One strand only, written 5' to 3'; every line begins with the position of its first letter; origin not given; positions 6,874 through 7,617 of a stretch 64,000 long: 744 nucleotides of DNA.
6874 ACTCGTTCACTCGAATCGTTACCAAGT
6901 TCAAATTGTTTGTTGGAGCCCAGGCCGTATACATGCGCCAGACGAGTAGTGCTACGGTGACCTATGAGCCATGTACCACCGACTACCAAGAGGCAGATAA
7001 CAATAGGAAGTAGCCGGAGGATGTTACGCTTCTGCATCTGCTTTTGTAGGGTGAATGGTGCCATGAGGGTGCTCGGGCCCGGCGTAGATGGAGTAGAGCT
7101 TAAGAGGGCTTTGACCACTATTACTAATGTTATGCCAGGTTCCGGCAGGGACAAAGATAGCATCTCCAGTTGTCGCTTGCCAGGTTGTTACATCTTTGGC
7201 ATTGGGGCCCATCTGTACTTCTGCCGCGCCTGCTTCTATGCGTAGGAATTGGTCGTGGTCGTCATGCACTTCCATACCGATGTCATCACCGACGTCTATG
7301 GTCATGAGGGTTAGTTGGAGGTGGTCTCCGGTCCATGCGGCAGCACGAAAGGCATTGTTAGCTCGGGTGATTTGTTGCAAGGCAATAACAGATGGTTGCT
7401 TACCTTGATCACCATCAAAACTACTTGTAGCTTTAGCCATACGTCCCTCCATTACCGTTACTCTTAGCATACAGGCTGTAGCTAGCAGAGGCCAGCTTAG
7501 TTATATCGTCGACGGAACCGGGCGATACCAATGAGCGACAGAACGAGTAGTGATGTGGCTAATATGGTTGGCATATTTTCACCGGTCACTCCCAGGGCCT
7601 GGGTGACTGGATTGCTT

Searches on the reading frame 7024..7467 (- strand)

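Call 33: search_protein_families(library=pfam, proteins=[window:7024-7467:-], max_evalue=0.001)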
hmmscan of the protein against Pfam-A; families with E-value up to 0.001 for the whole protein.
window:7024-7467:- (147 aa): 3 families
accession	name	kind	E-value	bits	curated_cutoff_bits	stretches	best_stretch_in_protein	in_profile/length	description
PF07883.17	Cupin_2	-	1.8e-13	50.4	27.2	1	54-128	2-70/70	Cupin domain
PF01050.24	MannoseP_isomer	-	4.5e-05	24.1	23.6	1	47-130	25-103/116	Mannose-6-phosphate isomerase C-terminal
PF02311.25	AraC_binding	-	0.00019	21.6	21.1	1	67-132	20-79/135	AraC-like ligand binding domain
